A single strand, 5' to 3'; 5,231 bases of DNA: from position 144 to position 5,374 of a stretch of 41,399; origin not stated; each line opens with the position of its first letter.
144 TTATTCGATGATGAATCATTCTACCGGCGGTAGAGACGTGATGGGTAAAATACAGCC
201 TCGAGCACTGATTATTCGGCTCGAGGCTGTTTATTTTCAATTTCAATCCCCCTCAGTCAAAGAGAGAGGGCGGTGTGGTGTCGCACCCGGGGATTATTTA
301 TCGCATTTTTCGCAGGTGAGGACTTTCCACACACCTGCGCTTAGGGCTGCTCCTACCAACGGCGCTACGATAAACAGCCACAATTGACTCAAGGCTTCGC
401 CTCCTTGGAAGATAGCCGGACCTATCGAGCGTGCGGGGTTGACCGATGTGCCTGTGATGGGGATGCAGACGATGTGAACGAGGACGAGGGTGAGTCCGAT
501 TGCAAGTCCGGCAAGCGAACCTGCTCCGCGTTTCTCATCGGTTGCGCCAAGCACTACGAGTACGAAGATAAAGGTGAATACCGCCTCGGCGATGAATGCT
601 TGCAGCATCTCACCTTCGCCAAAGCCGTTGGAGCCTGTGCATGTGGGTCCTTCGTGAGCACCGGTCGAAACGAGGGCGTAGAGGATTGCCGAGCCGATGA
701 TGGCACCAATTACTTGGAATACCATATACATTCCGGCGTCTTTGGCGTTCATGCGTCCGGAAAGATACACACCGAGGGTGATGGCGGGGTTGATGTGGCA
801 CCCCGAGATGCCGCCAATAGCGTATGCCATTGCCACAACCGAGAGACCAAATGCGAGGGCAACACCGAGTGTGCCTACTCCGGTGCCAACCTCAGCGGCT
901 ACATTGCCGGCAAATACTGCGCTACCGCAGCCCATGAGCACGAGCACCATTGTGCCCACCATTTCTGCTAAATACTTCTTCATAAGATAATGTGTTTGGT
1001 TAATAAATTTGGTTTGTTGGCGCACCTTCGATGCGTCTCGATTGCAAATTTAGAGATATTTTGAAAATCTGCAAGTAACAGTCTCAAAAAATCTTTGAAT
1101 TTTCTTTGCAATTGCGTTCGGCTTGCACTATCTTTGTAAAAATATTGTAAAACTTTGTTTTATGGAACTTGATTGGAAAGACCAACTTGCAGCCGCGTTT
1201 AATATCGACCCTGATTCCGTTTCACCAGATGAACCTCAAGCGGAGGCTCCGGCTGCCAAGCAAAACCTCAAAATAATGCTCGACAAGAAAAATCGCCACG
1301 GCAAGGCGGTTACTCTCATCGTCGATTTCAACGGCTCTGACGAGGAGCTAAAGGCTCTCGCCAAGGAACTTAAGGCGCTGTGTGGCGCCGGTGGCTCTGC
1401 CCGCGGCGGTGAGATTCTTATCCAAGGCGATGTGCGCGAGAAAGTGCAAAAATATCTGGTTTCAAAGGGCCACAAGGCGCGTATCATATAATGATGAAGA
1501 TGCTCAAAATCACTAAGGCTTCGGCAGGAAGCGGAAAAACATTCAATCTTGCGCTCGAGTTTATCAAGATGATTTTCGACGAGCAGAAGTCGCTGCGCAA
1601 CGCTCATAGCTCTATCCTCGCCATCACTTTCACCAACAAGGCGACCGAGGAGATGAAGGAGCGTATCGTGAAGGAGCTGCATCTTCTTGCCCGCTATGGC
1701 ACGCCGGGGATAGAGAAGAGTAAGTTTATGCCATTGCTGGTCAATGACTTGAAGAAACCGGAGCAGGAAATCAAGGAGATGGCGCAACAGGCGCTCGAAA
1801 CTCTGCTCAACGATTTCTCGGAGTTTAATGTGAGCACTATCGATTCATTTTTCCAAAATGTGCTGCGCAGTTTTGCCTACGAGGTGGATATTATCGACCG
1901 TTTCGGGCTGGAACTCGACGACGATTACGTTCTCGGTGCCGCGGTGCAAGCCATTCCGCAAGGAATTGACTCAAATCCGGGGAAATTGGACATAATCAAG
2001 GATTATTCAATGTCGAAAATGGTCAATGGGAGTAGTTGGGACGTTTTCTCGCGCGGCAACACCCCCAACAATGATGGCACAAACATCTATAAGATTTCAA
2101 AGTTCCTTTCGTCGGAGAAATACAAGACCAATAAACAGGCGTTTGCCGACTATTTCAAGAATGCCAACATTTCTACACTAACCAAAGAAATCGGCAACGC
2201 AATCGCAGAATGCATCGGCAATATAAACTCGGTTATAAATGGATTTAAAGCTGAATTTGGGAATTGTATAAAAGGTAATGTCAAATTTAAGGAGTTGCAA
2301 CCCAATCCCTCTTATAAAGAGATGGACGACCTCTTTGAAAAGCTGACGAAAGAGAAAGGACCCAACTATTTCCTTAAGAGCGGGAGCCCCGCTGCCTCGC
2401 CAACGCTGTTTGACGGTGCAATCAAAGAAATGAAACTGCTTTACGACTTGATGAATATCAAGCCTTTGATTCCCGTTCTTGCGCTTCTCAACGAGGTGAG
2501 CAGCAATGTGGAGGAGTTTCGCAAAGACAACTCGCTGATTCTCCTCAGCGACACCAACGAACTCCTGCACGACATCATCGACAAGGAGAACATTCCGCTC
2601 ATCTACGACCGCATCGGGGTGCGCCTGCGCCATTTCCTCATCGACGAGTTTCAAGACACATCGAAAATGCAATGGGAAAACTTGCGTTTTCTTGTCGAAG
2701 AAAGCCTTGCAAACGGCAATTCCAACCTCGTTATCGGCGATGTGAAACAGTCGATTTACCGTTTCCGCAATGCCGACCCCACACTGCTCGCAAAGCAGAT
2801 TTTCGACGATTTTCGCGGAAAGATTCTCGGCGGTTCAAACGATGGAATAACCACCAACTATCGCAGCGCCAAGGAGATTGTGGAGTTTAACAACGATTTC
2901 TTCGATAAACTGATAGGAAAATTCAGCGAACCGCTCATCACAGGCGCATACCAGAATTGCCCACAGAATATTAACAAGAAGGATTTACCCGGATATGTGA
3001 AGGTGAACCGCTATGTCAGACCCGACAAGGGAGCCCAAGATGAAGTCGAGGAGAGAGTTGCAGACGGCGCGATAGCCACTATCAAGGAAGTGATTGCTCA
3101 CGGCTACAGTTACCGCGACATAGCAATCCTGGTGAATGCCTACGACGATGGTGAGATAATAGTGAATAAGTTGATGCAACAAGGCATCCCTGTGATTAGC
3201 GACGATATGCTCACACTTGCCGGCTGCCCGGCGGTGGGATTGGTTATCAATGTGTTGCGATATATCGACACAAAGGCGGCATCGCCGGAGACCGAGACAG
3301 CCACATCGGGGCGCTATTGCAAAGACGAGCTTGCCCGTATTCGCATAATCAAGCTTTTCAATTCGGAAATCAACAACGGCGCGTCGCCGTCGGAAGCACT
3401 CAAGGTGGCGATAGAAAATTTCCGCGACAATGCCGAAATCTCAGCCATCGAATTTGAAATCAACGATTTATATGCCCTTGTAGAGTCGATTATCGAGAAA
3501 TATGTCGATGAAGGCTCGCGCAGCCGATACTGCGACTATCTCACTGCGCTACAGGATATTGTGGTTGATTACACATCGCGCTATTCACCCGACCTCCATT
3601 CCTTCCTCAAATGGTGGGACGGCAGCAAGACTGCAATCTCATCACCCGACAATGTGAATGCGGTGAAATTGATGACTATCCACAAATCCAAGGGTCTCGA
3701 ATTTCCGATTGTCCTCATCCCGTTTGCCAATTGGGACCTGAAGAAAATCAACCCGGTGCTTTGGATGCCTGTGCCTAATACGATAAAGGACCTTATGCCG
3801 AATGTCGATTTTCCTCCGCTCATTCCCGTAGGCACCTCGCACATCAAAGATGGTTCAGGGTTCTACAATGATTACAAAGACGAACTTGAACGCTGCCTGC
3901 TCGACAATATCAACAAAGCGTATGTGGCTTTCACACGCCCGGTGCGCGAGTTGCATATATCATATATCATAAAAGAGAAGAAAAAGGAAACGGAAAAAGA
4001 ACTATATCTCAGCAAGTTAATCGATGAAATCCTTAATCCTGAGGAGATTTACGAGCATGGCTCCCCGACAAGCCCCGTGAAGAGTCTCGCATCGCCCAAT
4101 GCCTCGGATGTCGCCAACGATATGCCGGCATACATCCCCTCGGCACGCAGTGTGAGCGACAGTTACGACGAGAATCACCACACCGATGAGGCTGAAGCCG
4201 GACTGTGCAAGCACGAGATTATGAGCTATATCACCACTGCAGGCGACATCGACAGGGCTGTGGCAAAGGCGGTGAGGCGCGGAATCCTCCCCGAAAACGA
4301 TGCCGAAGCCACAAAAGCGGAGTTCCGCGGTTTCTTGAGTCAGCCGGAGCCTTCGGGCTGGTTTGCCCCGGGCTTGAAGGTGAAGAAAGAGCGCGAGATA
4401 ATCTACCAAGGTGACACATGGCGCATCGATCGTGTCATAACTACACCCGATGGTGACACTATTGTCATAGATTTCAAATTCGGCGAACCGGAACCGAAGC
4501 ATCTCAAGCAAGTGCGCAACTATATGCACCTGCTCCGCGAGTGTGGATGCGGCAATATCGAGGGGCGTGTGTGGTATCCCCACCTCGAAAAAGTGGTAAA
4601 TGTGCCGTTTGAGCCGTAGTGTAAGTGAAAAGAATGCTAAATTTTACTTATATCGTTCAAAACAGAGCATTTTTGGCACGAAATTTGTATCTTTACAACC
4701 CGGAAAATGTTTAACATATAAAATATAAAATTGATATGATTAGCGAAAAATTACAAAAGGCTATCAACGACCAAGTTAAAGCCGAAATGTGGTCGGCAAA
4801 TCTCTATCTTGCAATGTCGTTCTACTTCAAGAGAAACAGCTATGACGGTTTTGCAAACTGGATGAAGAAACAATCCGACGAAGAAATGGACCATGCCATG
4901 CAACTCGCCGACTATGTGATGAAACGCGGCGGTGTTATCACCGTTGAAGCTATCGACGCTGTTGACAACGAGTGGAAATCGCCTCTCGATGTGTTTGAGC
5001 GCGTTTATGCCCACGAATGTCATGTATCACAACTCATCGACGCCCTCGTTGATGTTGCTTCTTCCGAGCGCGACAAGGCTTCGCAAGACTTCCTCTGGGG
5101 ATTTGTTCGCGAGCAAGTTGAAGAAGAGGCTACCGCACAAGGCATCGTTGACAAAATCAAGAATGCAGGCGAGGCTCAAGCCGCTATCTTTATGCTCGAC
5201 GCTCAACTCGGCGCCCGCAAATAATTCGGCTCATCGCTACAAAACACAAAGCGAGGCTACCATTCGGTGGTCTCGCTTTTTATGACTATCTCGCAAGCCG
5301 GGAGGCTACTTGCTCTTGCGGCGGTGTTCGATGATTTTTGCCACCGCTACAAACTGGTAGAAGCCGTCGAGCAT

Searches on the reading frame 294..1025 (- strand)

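Call 73: search_protein_families(library=pfam, proteins=[window:294-1025:-], max_evalue=0.01)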
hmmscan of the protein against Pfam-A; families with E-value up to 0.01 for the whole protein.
window:294-1025:- (243 aa): 1 family
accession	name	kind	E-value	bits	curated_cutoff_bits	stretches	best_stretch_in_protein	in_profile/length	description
PF00230.25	MIP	-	1.4e-54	185.6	25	1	13-231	6-220/222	Major intrinsic protein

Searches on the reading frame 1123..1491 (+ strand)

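Call 73: search_protein_families(library=pfam, proteins=[window:1123-1491:+], max_evalue=0.01)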
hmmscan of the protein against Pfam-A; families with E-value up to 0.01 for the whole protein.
window:1123-1491:+ (122 aa): 2 families
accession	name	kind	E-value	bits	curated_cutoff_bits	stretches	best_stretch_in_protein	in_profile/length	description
PF01253.27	SUI1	-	2.3e-18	66.9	25.5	1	46-117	2-76/77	Translation initiation factor SUI1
PF05046.19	Img2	-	0.00012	22.7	34.4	1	46-116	10-83/84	Mitochondrial large subunit ribosomal protein (Img2)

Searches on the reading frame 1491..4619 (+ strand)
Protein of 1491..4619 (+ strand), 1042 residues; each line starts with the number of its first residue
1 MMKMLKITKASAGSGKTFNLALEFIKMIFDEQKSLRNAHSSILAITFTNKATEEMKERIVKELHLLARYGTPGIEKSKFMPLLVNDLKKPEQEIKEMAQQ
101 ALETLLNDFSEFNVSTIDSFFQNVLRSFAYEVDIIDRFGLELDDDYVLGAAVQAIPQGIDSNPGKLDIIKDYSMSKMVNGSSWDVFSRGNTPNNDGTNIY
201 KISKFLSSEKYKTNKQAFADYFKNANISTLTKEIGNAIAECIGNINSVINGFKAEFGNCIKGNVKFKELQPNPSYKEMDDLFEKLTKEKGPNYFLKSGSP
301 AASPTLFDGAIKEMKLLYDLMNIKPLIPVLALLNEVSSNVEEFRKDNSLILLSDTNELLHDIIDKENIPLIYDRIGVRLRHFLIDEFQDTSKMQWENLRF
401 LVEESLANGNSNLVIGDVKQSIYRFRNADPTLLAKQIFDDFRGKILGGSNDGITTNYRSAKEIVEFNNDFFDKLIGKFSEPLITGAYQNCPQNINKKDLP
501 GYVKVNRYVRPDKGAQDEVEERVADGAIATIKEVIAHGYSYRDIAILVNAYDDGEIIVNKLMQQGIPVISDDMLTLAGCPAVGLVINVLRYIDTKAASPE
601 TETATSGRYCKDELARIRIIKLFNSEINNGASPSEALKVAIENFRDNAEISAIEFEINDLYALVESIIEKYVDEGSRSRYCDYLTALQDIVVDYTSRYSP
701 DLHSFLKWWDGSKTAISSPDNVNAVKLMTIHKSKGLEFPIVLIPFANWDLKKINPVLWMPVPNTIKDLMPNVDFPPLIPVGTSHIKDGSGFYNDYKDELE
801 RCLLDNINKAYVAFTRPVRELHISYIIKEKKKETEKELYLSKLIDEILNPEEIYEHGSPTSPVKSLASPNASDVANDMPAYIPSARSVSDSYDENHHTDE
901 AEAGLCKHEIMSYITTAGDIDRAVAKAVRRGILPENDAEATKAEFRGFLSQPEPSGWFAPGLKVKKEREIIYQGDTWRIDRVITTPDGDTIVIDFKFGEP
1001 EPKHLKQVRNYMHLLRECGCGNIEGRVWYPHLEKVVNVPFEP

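Call 6: search_protein_families(library=pfam, proteins=[window:1491-4619:+], max_evalue=0.001)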
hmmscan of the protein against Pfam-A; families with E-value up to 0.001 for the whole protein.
window:1491-4619:+ (1042 aa): 4 families
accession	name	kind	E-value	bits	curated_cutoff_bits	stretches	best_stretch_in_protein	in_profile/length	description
PF00580.27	UvrD-helicase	-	7.4e-36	124.6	23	1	10-435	20-265/271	UvrD/REP helicase N-terminal domain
PF13361.12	UvrD_C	-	6.1e-17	62.5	25.6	1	454-826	4-348/350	UvrD-like helicase C-terminal domain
PF13245.12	AAA_19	-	1e-09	39.1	25.1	1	8-83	16-72/134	AAA domain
PF13538.12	UvrD_C_2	-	0.0004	20.6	27.4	0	727-743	4-20/52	UvrD-like helicase C-terminal domain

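Call 94: find_encoding_contigs(protein=window:1491-4619:+, flank=10000, max_places=3)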
Protein window:1491-4619:+ (1042 aa): no gene with exactly this product is on record in the collection.

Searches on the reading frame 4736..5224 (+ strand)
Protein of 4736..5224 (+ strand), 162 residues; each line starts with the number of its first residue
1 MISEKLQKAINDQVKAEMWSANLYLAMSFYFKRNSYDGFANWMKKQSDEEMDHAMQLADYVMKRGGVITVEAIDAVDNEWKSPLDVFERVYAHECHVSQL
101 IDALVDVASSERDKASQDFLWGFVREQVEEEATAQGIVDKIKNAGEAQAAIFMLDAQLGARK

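Call 6: search_protein_families(library=pfam, proteins=[window:4736-5224:+], max_evalue=0.001)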
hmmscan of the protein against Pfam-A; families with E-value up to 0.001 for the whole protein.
window:4736-5224:+ (162 aa): 1 family
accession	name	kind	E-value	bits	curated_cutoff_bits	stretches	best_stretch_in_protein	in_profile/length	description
PF00210.30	Ferritin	-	1.4e-42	145.5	24.5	1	8-142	2-140/142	Ferritin-like domain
